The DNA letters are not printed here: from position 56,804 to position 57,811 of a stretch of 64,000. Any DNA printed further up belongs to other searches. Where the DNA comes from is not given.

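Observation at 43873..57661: CDP-alcohol route: two CDP-alcohol phosphotransferase-family membrane proteins and an IspD/TarI-like cytidylyltransferase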

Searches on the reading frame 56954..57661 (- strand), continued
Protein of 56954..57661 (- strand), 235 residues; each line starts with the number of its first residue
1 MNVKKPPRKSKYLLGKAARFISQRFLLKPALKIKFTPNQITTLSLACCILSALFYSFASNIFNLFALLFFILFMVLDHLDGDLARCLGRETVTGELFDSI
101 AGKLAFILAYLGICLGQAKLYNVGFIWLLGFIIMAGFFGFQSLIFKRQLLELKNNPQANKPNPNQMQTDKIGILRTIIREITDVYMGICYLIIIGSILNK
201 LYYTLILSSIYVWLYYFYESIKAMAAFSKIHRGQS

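Call 62: search_protein_families(library=pfam, proteins=[L003:3211-4497:+, L003:4642-5514:+, L003:5517-5963:+, L003:6153-6938:+, L003:7007-7378:+, L003:12329-13615:+, L003:13690-14397:+, L003:14390-15163:+, L003:16165-17331:+, L003:18465-19409:+], max_evalue=0.001)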
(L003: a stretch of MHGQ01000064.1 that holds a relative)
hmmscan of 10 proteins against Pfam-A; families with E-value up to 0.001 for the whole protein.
L003:3211-4497:+ (428 aa): 2 families
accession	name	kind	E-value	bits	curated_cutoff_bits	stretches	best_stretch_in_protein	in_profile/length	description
PF13807.11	GNVR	-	5.2e-11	42.8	27.7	1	287-360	10-79/82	G-rich domain on putative tyrosine kinase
PF02706.20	Wzz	-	5.2e-05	23.9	25.5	1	14-65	8-59/91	Chain length determinant protein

L003:4642-5514:+ (290 aa): 20 families
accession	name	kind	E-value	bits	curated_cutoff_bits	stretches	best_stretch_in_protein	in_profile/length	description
PF13401.12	AAA_22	-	5.4e-31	108.1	27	1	41-170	3-130/130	AAA domain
PF13191.12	AAA_16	-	2.9e-13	51.1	32.6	1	26-151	6-161/167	AAA ATPase domain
PF20703.3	nSTAND1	-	1.3e-07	32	27.1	1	19-204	13-200/379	Novel STAND NTPase 1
PF09848.15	SLFN-g3_helicase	-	1.9e-07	31.1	24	1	45-159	3-111/354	Schlafen group 3, DNA/RNA helicase domain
PF05621.17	TniB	-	2.7e-06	27.4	22.4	1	31-182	22-179/189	Bacterial TniB protein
PF13604.12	AAA_30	-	3.5e-06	27.3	27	1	37-154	12-118/191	AAA domain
PF13173.12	AAA_14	-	4.8e-06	27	27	1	45-192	4-124/129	AAA domain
PF01637.24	ATPase_2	-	5e-06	26.9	33.2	1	38-162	14-155/225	ATPase domain predominantly from Archaea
PF13245.12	AAA_19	-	6.6e-06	26.8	25.1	1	41-156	9-121/134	AAA domain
PF20720.3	nSTAND3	-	5e-05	23.5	27.2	1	41-67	15-41/155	Novel STAND NTPase 3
PF00004.35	AAA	-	7.3e-05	23.7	21.2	1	47-138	2-73/131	ATPase family associated with various cellular activities (AAA)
PF13238.12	AAA_18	-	0.00012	22.9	29.4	1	46-129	1-78/128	AAA domain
PF02492.25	cobW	-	0.00013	22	20.7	1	46-79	3-36/180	CobW/HypB/UreG, nucleotide-binding domain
PF24883.2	NPHP3_N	-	0.00015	22.5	24.8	0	41-73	20-52/164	Nephrocystin 3, N-terminal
PF25199.1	nSTAND_NTPase5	-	0.0002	21.6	34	0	38-160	36-130/145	Novel STAND NTPase 5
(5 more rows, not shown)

L003:5517-5963:+ (148 aa): 0 families

L003:6153-6938:+ (261 aa): 5 families
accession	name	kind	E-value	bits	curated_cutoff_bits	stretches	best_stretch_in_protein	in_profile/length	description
PF13614.12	AAA_31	-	3e-14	53.8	27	1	88-220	14-150/177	AAA domain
PF10609.15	ParA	-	6.7e-09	36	27.1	1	79-252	7-177/246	NUBPL iron-transfer P-loop NTPase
PF09140.17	MipZ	-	5.6e-05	23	20.7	1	85-196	10-109/262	ATPase MipZ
PF13481.12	AAA_25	-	0.00011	22.3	27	1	74-194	31-151/195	AAA domain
PF01656.29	CbiA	-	0.0003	21.2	25.4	1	86-187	9-69/125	CobQ/CobB/MinD/ParA nucleotide binding domain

L003:7007-7378:+ (123 aa): 1 family
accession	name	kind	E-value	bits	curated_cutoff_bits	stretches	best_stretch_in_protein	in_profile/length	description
PF05635.17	23S_rRNA_IVP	-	6e-18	65.5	33.8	1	6-95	3-91/106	23S rRNA-intervening sequence protein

L003:12329-13615:+ (428 aa): 3 families
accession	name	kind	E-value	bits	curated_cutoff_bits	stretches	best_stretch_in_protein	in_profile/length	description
PF13173.12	AAA_14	-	2.1e-31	109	27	1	46-177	3-129/129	AAA domain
PF13635.12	DUF4143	-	2.3e-22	79.9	28.1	2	236-315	2-81/160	Domain of unknown function (DUF4143)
PF12802.13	MarR_2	-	0.00036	21.1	27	1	253-295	10-51/61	MarR family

L003:13690-14397:+ (235 aa): 0 families

L003:14390-15163:+ (257 aa): 1 family
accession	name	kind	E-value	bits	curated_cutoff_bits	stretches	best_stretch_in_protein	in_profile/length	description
PF08843.17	AbiEii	-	1.9e-18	67.7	22.5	1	39-192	10-170/238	Nucleotidyl transferase AbiEii toxin, Type IV TA system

L003:16165-17331:+ (388 aa): 3 families
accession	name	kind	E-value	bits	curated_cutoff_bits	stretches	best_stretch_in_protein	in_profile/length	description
PF13635.12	DUF4143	-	5.6e-30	104.6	28.1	1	184-335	2-159/160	Domain of unknown function (DUF4143)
PF13173.12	AAA_14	-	9e-19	68.2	27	1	30-146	3-128/129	AAA domain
PF13401.12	AAA_22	-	2.7e-05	24.9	27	0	74-116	75-123/130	AAA domain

L003:18465-19409:+ (314 aa): 6 families
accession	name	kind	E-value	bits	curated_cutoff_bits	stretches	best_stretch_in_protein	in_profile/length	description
PF08241.18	Methyltransf_11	-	6.5e-14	52.8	21.2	1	99-186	1-94/95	Methyltransferase domain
PF13489.12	Methyltransf_23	-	6.1e-11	42.8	27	1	79-188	7-117/164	Methyltransferase domain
PF13649.12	Methyltransf_25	-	9.8e-10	39.4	27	1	98-183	1-97/97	Methyltransferase domain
PF08242.18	Methyltransf_12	-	9e-08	33.2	30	1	99-184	1-97/98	Methyltransferase domain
PF13847.12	Methyltransf_31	-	2.2e-07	31.1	27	1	94-186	3-108/145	Methyltransferase domain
PF07021.18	MetW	-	0.00037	20.6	21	1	86-181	5-104/193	Methionine biosynthesis protein MetW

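Call 71: predict_structure(alignment_id=A1)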
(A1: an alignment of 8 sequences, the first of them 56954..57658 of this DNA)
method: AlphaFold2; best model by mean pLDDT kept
length: 234 residues; sequences in the alignment: 8
mean_pLDDT: 81.3   pTM: 0.76
mean pLDDT of the five models: 81.3, 80.2, 78.7, 78.2, 77.4
residues with pLDDT >= 90: 83; 70-90: 107; 50-70: 29; < 50: 15
segments of 3 or more residues with pLDDT < 50: 158-170
pLDDT, mean of each block of 10 residues (from residue 1): 63 83 85 86 93 93 94 89 80 77 89 94 95 89 79 55 44 60 84 92 94 89 75 52
secondary structure, 60 per line:
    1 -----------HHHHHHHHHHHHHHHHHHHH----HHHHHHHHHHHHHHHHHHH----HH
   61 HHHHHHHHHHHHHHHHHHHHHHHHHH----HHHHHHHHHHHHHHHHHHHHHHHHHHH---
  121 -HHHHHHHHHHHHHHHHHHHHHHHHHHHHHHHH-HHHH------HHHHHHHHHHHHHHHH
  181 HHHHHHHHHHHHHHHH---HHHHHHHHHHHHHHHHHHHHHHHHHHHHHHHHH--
elements in order: H12-31 H36-54 H59-86 H91-117 H122-153 H155-158 H165-196 H200-232

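Call 74: fold_search(model_id=the predicted structure, library=pdb)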
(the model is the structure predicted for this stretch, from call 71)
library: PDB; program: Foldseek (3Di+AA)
matches with E <= 10: 163; with E <= 0.001: 5
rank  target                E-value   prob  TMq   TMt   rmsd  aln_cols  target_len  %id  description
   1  4o6n_A                3.3e-04  1.00  0.64  0.46   5.3       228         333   16  Structure of AF2299, a CDP-alcohol phosphotransferase (CDP-bound) (released 2014-05-14)
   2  4o6m_B                4.0e-04  1.00  0.57  0.41   6.3       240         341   14  Structure of AF2299, a CDP-alcohol phosphotransferase (CMP-bound) (released 2014-05-14)
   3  4q7c_A                4.3e-04  1.00  0.64  0.46   5.1       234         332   16  Structure of AF2299, a CDP-alcohol phosphotransferase (released 2014-05-28)
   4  4o6m_A                5.7e-04  1.00  0.58  0.43   6.1       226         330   15  Structure of AF2299, a CDP-alcohol phosphotransferase (CMP-bound) (released 2014-05-14)
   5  5d92_A                8.7e-04  1.00  0.62  0.45   5.7       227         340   16  Structure of a phosphatidylinositolphosphate (PIP) synthase from Renibacterium Salmoninarum (released 2015-11-04)
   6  5d91                  1.1e-03  1.00  0.59  0.44   5.9       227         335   15  Structure of a phosphatidylinositolphosphate (PIP) synthase from Renibacterium Salmoninarum (released 2015-11-11)
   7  5d92_B                1.6e-03  1.00  0.62  0.44   5.6       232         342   16  Structure of a phosphatidylinositolphosphate (PIP) synthase from Renibacterium Salmoninarum (released 2015-11-04)
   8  6h5a_A                1.8e-03  1.00  0.57  0.63   6.8       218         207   13  Crystal structure of Mycobacterium tuberculosis phosphatidylinositol phosphate synthase (PgsA1) in complex with mangan (released 2019-05-15)
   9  6h59_A                2.7e-03  1.00  0.51  0.58   7.2       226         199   13  Crystal structure of Mycobacterium tuberculosis phosphatidylinositol phosphate synthase (PgsA1) with CDP-DAG bound (released 2019-05-15)
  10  6h59_B                3.3e-03  1.00  0.54  0.63   7.8       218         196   13  Crystal structure of Mycobacterium tuberculosis phosphatidylinositol phosphate synthase (PgsA1) with CDP-DAG bound (released 2019-05-15)
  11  4mnd                  3.5e-03  1.00  0.50  0.31   8.8       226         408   17  Crystal structure of Archaeoglobus fulgidus IPCT-DIPPS bifunctional membrane protein (released 2014-07-02)
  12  6wm5_A                6.0e-03  1.00  0.57  0.41   6.9       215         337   11  Structure of a phosphatidylinositol-phosphate synthase (PIPS) from Mycobacterium kansasii (released 2020-05-27)
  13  6h53_B                7.2e-03  1.00  0.51  0.61   6.6       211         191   13  Crystal structure of Mycobacterium tuberculosis phosphatidylinositol phosphate synthase (PgsA1) in apo form (released 2019-05-15)
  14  6wmv_C                7.2e-03  1.00  0.56  0.41   8.2       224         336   12  Structure of a phosphatidylinositol-phosphate synthase (PIPS) from Mycobacterium kansasii with evidence of substrate b (released 2020-05-27)
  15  6wmv_A                7.6e-03  1.00  0.55  0.40   5.1       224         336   10  Structure of a phosphatidylinositol-phosphate synthase (PIPS) from Mycobacterium kansasii with evidence of substrate b (released 2020-05-27)
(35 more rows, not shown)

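Call 81: search_protein_families(library=pfam, proteins=[P0020, P0025, P0062, P0063, P0066, P0070, P0082, P0108, P0110, P0139], max_evalue=0.001)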
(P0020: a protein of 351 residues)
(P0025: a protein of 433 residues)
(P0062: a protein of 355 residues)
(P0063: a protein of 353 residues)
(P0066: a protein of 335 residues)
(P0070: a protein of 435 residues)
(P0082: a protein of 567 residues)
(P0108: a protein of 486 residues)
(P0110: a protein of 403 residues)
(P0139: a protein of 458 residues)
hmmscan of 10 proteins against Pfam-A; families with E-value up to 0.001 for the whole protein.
P0020 (351 aa): 1 family
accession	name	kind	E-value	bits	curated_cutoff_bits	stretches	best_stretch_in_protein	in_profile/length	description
PF01066.26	CDP-OH_P_transf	-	1.5e-12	48.6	22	1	153-267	2-108/152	CDP-alcohol phosphatidyltransferase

P0025 (433 aa): 4 families
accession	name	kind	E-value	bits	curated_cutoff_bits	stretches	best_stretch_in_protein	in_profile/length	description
PF12804.13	NTP_transf_3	-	1.9e-10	41.6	27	1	3-131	1-124/160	MobA-like NTP transferase domain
PF01066.26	CDP-OH_P_transf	-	1.3e-08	35.9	22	1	237-335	3-95/152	CDP-alcohol phosphatidyltransferase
PF20202.4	DUF6564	-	4.2e-05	23.7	25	1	31-96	17-81/230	Domain of unknown function (DUF6564)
PF00483.29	NTP_transferase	-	0.00011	22.3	21.2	0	18-103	19-105/245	Nucleotidyl transferase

P0062 (355 aa): 1 family
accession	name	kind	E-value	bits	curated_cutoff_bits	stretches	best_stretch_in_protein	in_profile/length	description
PF01066.26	CDP-OH_P_transf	-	1.5e-11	45.4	22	1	153-259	2-100/152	CDP-alcohol phosphatidyltransferase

P0063 (353 aa): 1 family
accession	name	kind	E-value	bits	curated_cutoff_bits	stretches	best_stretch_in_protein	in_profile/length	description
PF01066.26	CDP-OH_P_transf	-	1.9e-13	51.5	22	1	153-284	2-126/152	CDP-alcohol phosphatidyltransferase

P0066 (335 aa): 1 family
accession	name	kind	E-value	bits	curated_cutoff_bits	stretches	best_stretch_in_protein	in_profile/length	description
PF01066.26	CDP-OH_P_transf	-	3.1e-10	41.1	22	1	150-291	3-127/152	CDP-alcohol phosphatidyltransferase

P0070 (435 aa): 4 families
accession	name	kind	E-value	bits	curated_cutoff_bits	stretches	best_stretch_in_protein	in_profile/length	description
PF00483.29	NTP_transferase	-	2.1e-17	64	21.2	1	5-227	1-240/245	Nucleotidyl transferase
PF12804.13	NTP_transf_3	-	7.9e-13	49.3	27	1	6-130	1-123/160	MobA-like NTP transferase domain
PF01066.26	CDP-OH_P_transf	-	1e-10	42.7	22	1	263-403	3-137/152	CDP-alcohol phosphatidyltransferase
PF01128.25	IspD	-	1.4e-06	28.7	27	1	6-64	3-63/221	2-C-methyl-D-erythritol 4-phosphate cytidylyltransferase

P0082 (567 aa): 1 family
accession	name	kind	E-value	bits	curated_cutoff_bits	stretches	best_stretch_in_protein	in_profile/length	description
PF01066.26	CDP-OH_P_transf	-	1.2e-25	91.1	22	2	48-188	3-131/152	CDP-alcohol phosphatidyltransferase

P0108 (486 aa): 3 families
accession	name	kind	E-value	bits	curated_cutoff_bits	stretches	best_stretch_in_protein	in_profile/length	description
PF12804.13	NTP_transf_3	-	1e-11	45.7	27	1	8-134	1-118/160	MobA-like NTP transferase domain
PF01066.26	CDP-OH_P_transf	-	1e-08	36.1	22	1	272-379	3-104/152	CDP-alcohol phosphatidyltransferase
PF00483.29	NTP_transferase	-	3.3e-07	30.6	21.2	1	8-227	2-231/245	Nucleotidyl transferase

P0110 (403 aa): 2 families
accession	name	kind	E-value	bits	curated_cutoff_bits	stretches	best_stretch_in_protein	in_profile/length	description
PF01066.26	CDP-OH_P_transf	-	2.1e-07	31.9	22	1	222-330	3-106/152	CDP-alcohol phosphatidyltransferase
PF12804.13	NTP_transf_3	-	0.00016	22.3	27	1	14-129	17-131/160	MobA-like NTP transferase domain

P0139 (458 aa): 4 families
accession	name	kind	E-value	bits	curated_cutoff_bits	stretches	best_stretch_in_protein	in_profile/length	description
PF01066.26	CDP-OH_P_transf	-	2.4e-13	51.2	22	1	268-381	3-110/152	CDP-alcohol phosphatidyltransferase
PF12804.13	NTP_transf_3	-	1.5e-12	48.4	27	1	3-118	1-108/160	MobA-like NTP transferase domain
PF00483.29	NTP_transferase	-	1.6e-11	44.7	21.2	1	2-113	1-117/245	Nucleotidyl transferase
PF01128.25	IspD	-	9.5e-06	26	27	1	2-55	2-53/221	2-C-methyl-D-erythritol 4-phosphate cytidylyltransferase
